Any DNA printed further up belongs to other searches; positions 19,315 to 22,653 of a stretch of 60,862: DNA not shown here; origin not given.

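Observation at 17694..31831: Uncharacterised multi-component polysaccharide capture/import module: SBP + NHL-TPR-Yip1 + DUF5696-like + two permease pairs + giant SBP, with a GH10 xylanase embedded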

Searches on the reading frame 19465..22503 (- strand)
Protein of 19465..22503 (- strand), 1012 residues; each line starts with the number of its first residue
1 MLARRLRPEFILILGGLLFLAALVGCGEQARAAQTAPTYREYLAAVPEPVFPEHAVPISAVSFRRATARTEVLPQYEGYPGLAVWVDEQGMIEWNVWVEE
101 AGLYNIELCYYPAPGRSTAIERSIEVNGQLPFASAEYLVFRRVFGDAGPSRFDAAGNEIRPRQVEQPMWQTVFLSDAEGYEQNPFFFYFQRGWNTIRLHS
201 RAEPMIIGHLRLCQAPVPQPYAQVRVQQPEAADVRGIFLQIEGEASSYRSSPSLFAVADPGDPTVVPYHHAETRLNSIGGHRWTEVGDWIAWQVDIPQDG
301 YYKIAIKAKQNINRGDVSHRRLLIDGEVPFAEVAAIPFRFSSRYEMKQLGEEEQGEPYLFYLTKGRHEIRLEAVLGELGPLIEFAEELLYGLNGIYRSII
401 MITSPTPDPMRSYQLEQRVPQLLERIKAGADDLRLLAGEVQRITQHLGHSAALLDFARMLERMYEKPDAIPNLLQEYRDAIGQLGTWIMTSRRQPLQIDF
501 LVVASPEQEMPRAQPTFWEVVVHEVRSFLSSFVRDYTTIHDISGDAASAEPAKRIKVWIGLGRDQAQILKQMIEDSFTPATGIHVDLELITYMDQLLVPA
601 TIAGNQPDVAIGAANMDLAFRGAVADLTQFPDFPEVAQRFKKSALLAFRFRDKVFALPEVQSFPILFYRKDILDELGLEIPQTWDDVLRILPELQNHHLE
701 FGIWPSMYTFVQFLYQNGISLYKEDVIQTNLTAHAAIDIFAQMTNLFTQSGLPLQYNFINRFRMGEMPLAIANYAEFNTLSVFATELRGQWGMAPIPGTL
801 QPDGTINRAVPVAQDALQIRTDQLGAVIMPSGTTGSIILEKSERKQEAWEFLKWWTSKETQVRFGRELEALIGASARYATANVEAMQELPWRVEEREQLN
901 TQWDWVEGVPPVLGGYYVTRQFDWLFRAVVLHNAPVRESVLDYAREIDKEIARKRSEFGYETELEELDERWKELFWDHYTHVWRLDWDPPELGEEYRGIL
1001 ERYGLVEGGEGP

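Call 3: search_protein_families(library=pfam, proteins=[window:19465-22503:-], max_evalue=0.01)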
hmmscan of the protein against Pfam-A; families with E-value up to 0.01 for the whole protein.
window:19465-22503:- (1012 aa): 3 families
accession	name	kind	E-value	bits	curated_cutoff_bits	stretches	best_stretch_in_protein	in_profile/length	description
PF01547.30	SBP_bac_1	-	1.5e-18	68.3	26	1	567-861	6-306/307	Bacterial extracellular solute-binding protein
PF13416.11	SBP_bac_8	-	2e-16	61.1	27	1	576-868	5-256/279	Bacterial extracellular solute-binding protein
PF25275.1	Golvesin_C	-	0.0036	17.8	31.6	0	287-315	40-68/132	Golvesin C-terminal domain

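Call 8: search_protein_families(library=ncbifam, proteins=[window:19465-22503:-], max_evalue=0.001)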
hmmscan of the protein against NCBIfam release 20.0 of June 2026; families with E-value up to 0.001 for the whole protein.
window:19465-22503:- (1012 aa): 3 families
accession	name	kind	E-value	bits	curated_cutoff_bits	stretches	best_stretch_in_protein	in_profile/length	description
TIGR03850.1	bind_CPR_0540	equivalog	9.8e-06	24.4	299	0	652-690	149-187/437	carbohydrate ABC transporter substrate-binding protein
TIGR03851.1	chitin_NgcE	equivalog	1.4e-05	24.2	399.65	1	560-706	50-205/450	N-acetylglucosamine/diacetylchitobiose ABC transporter substrate-binding protein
NF007011.0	PRK09474.1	equivalog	0.0002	20.3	291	1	547-698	25-169/396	maltose/maltodextrin ABC transporter substrate-binding protein MalE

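Call 12: search_solved_structures(query=window:19465-22503:-, max_evalue=1)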
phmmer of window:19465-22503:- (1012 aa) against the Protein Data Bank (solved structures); distinct sequences matched with E-value up to 1: 62 (the best 60 are shown).
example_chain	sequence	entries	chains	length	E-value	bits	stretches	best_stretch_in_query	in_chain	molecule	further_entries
5ysb_A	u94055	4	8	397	3.2e-11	45.1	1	546-799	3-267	Lin1841 protein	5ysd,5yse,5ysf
5f7v_A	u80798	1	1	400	2.6e-09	38.8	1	567-751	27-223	Lmo0181 protein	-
6dtu_A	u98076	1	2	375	9.8e-06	27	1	557-696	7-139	maltose-binding protein MalE1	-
2gha_A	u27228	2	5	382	1e-05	26.9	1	557-696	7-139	maltose ABC transporter, periplasmic maltose-binding protein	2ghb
7c0r_A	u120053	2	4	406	1.2e-05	26.7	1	600-799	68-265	Sugar ABC transporter, periplasmic sugar-binding protein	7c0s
7x0i_A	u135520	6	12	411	1.4e-05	26.5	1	576-692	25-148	CbpB | CpbB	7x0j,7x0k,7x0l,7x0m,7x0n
4hs7_A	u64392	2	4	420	1.4e-05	26.4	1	551-723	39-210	Bacterial extracellular solute-binding protein, putative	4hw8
6dtq_A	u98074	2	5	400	1.9e-05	26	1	567-723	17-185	maltose-binding protein MalE3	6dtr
2hfb_A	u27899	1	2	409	1.9e-05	26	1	566-694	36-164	Sugar ABC transporter, sugar-binding protein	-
2hq0_A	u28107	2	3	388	2.1e-05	25.8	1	579-694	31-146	Sugar ABC transporter, sugar-binding protein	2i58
2heu_A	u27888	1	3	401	2.1e-05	25.8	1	569-694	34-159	Sugar ABC transporter, sugar-binding protein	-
6pql_A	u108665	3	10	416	2.2e-05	25.8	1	569-694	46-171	ABC transporter sugar-binding protein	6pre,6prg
7c0x_A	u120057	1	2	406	2.6e-05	25.6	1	637-799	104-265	Sugar ABC transporter, periplasmic sugar-binding protein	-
7c0y_A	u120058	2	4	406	3.1e-05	25.3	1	637-799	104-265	Sugar ABC transporter, periplasmic sugar-binding protein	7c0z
7c0f_A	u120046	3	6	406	4.3e-05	24.8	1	637-799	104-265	Sugar ABC transporter, periplasmic sugar-binding protein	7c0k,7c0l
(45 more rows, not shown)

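Call 44: find_homologous_proteins(query=window:19465-22503:-, max_evalue=0.00001)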
Query window:19465-22503:- (1012 aa): 580 proteins with E <= 0.00001 among 8000 candidates; the best 120 are listed.
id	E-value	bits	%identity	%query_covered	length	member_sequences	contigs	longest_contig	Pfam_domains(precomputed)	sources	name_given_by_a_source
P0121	0.0e+0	2333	100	100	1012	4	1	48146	PF13416.12,PF01547.31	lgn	-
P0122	0.0e+0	2042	87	100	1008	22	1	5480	PF13416.12,PF01547.31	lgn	-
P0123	0.0e+0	2017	86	100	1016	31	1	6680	PF13416.12,PF01547.31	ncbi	ncbi:MAG: extracellular solute-binding protein [Limnochordia bacterium]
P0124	0.0e+0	1994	85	100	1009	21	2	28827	PF13416.12,PF01547.31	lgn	-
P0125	0.0e+0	1693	74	97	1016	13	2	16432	PF13416.12,PF01547.31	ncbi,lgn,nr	ncbi:MAG TPA: extracellular solute-binding protein [Natronincola sp.]|nr:extracellular solute-bindin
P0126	0.0e+0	1654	72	98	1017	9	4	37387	PF13416.12,PF01547.31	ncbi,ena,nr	ncbi:MAG: extracellular solute-binding protein [Firmicutes bacterium]|nr:extracellular solute-bindin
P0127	0.0e+0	1652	71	98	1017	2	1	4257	PF13416.12,PF01547.31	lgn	-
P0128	0.0e+0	1574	69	95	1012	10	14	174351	PF13416.12,PF01547.31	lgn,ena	-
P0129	0.0e+0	1561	68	95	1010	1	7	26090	PF13416.12,PF01547.31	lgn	-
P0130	0.0e+0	1528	67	99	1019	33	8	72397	PF13416.12,PF01547.31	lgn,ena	-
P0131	0.0e+0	1514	67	96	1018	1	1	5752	PF13416.12,PF01547.31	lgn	-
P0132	0.0e+0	1482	65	98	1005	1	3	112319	PF13416.12,PF01547.31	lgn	-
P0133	0.0e+0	1449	64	96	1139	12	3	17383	PF13416.12,PF01547.31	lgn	-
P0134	0.0e+0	1441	64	96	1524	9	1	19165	PF00754.32,PF13416.12,PF00331.27,PF22633.4,PF01547.31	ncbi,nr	ncbi:MAG: extracellular solute-binding protein [Firmicutes bacterium]|nr:extracellular solute-bindin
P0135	0.0e+0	1439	63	97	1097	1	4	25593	PF13416.12,PF01547.31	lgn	-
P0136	0.0e+0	1433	63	96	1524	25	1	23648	PF00754.32,PF13416.12,PF00331.27,PF22633.4,PF01547.31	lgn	-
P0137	0.0e+0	1428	63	96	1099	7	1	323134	PF13416.12,PF01547.31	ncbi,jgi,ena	jgi:ABC-type sugar transport system, periplasmic component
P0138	0.0e+0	1420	62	96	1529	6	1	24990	PF00754.32,PF13416.12,PF00331.27,PF22633.4,PF01547.31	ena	-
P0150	0.0e+0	1321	60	95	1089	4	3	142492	PF13416.12,PF01547.31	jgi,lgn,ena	jgi:ABC-type glycerol-3-phosphate transport system substrate-binding protein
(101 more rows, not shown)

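Call 46: search_protein_families(library=pfam, proteins=[P0134, P0133, P0137, P0150], max_evalue=0.001)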
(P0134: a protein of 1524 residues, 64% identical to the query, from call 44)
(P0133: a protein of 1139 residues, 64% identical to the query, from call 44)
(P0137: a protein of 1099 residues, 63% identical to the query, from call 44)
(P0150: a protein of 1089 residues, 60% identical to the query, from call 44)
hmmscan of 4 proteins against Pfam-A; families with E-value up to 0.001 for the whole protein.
P0134 (1524 aa): 5 families
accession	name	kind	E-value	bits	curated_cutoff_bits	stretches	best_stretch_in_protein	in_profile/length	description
PF00331.26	Glyco_hydro_10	-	5.8e-104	348.1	22.1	1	34-360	1-310/311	Glycosyl hydrolase family 10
PF01547.30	SBP_bac_1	-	2.1e-20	74.4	26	1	1070-1371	9-306/307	Bacterial extracellular solute-binding protein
PF13416.11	SBP_bac_8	-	5.7e-16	59.6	27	1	1077-1375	4-253/279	Bacterial extracellular solute-binding protein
PF22633.2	F5_F8_type_C_2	-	1.8e-15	57.8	27.8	1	397-494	1-91/91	NedA-like, galactose-binding domain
PF00754.31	F5_F8_type_C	-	1.2e-12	48.5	28.2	1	395-501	14-117/127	F5/8 type C domain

P0133 (1139 aa): 2 families
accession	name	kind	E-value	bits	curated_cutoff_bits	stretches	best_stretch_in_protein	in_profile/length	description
PF01547.30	SBP_bac_1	-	4.4e-23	83.2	26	1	684-972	6-306/307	Bacterial extracellular solute-binding protein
PF13416.11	SBP_bac_8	-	3.2e-19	70.2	27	1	692-975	4-252/279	Bacterial extracellular solute-binding protein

P0137 (1099 aa): 2 families
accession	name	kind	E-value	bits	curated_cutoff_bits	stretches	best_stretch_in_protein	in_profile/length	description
PF01547.30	SBP_bac_1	-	1.1e-19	72.1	26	1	649-937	6-306/307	Bacterial extracellular solute-binding protein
PF13416.11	SBP_bac_8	-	2.6e-16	60.7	27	1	657-940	4-252/279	Bacterial extracellular solute-binding protein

P0150 (1089 aa): 3 families
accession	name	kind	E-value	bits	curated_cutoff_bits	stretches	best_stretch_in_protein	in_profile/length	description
PF01547.30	SBP_bac_1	-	6e-24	86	26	1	646-934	9-306/307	Bacterial extracellular solute-binding protein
PF13416.11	SBP_bac_8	-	2.3e-17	64.1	27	1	653-936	4-251/279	Bacterial extracellular solute-binding protein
PF25275.1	Golvesin_C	-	2.9e-05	24.6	31.6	0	129-170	30-70/132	Golvesin C-terminal domain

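Call 49: find_encoding_contigs(protein=P0134, flank=10000, max_places=3)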
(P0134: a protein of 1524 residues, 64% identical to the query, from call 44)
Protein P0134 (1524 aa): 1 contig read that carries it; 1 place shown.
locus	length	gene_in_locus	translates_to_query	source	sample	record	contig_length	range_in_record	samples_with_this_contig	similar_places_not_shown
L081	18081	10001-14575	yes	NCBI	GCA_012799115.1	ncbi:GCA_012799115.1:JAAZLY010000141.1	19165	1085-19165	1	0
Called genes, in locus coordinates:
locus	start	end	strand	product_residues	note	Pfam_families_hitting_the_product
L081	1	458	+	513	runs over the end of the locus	PF00933:Glyco_hydro_3, PF01915:Glyco_hydro_3_C, PF14310:Fn3-like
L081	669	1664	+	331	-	PF00331:Glyco_hydro_10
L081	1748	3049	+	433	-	PF01547:SBP_bac_1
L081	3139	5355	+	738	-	PF01436:NHL, PF25021:TEN_NHL (faint), PF04893:Yip1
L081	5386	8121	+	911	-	PF18952:DUF5696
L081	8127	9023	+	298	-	PF00528:BPD_transp_1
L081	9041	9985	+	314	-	PF00528:BPD_transp_1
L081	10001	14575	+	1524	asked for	PF00331:Glyco_hydro_10, PF00754:F5_F8_type_C, PF22633:F5_F8_type_C_2, PF01547:SBP_bac_1, PF13416:SBP_bac_8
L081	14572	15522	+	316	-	PF00528:BPD_transp_1 (weak)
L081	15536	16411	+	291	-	PF00528:BPD_transp_1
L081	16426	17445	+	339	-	PF00356:LacI, PF00532:Peripla_BP_1, PF13407:Peripla_BP_4, PF13377:Peripla_BP_3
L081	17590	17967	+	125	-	PF00392:GntR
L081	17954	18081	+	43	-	?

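Call 52: find_encoding_contigs(protein=P0121, flank=10000, max_places=4)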
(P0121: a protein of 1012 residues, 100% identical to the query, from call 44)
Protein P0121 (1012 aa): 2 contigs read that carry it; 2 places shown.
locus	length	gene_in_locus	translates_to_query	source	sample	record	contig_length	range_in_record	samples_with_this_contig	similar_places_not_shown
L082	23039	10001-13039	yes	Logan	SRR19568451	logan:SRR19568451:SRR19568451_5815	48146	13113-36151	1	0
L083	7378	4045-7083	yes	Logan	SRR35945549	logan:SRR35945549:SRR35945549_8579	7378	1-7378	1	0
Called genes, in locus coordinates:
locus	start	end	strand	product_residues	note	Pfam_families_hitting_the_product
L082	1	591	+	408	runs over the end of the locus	PF02746:MR_MLE_N, PF13378:MR_MLE_C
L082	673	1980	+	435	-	PF01547:SBP_bac_1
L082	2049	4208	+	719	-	PF01436:NHL (faint), PF08450:SGL (weak), PF04893:Yip1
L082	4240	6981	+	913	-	PF18952:DUF5696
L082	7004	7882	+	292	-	PF00528:BPD_transp_1 (weak)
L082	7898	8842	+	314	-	PF00528:BPD_transp_1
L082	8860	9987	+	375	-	PF00331:Glyco_hydro_10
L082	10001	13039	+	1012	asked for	PF01547:SBP_bac_1, PF13416:SBP_bac_8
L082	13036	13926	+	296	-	PF00528:BPD_transp_1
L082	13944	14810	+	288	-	PF00528:BPD_transp_1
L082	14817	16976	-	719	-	PF00933:Glyco_hydro_3, PF01915:Glyco_hydro_3_C, PF14310:Fn3-like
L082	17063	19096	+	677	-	PF03648:Glyco_hydro_67N, PF07488:Glyco_hydro_67M, PF07477:Glyco_hydro_67C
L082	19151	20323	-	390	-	PF00155:Aminotran_1_2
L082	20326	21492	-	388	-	PF00390:malic, PF03949:Malic_M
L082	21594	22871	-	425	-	PF04607:RelA_SpoT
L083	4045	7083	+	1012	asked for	PF01547:SBP_bac_1, PF13416:SBP_bac_8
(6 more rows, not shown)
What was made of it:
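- Tried and rejected: The sibling contig was reached through the giant SBP instead (call 52).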

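Call 62: predict_structure(alignment_id=A3)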
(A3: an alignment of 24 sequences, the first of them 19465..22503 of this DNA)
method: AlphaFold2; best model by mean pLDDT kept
length: 1012 residues; sequences in the alignment: 24
mean_pLDDT: 82.3   pTM: 0.77
mean pLDDT of the five models: 82.3, 78.1, 77.5, 77.5, 74.7
residues with pLDDT >= 90: 375; 70-90: 484; 50-70: 79; < 50: 74
segments of 3 or more residues with pLDDT < 50: 1-4, 27-34, 546-548, 759-761, 764-782, 784-788, 816-831, 987-992, 1006-1012
pLDDT, mean of each block of 10 residues (from residue 1): 55 82 54 63 85 93 92 93 93 95 96 88 93 90 91 85 91 91 93 95 94 94 80 84 93 86 77 87 90 95 94 84 94 93 90 89 95 93 87 80 70 82 92 93 76 91 90 84 82 91 93 85 87 78 58 84 82 90 89 74 83 63 82 93 86 87 77 77 87 74 78 90 89 88 84 56 45 45 50 84 87 56 38 80 93 94 86 70 87 83 87 81 86 90 92 89 90 87 58 56 49 32
secondary structure, 60 per line:
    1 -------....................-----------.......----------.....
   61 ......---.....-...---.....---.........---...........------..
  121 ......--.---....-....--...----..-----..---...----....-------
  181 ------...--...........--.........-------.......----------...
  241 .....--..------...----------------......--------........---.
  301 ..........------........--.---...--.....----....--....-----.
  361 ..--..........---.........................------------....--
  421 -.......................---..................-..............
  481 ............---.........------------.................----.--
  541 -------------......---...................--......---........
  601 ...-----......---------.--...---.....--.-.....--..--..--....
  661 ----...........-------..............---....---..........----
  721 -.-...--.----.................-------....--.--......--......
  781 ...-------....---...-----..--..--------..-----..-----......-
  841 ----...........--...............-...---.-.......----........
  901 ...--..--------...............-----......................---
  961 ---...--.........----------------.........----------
elements in order (helices of 4 or more, strands of 3 or more residues): H8-27 H39-45 E56-59 E63-66 E70-74 E82-86 E90-98 E102-112 E119-126 H133-136 E138-141 E144-146 E163-165 E170-173 E187-189 E192-202 E205-213 H221-227 E238-242 E256-258 E275-280 E289-296 E300-310 E317-324 E336-340 E345-348 H351-354 E360-362 E365-374 H378-402 H415-418 H422-444 H448-465 H467-492 E496-504 H517-533 E554-559 H563-581 E584-589 H593-603 E609-614 H633-637 H642-646 E657-660 E665-669 H670-675 H684-696 E700-703 H707-716 H734-750 H758-761 H768-772 E778-783 E791-794 E798-800 E834-839 H845-855 H858-872 H883-888 H893-903 H916-930 H936-957 H969-977 H994-1002
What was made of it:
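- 19465..22503 (-): Giant SBP, 1012 aa: signal peptide with lipobox LVGC, two beta-sandwich domains (about 55-215 and 238-375) that are weakly CBM35/Golvesin_C-like, a helical bundle (378-492), and a family-1 SBP fold (496-960). AF2 pLDDT 82, pTM 0.77 (call 62).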
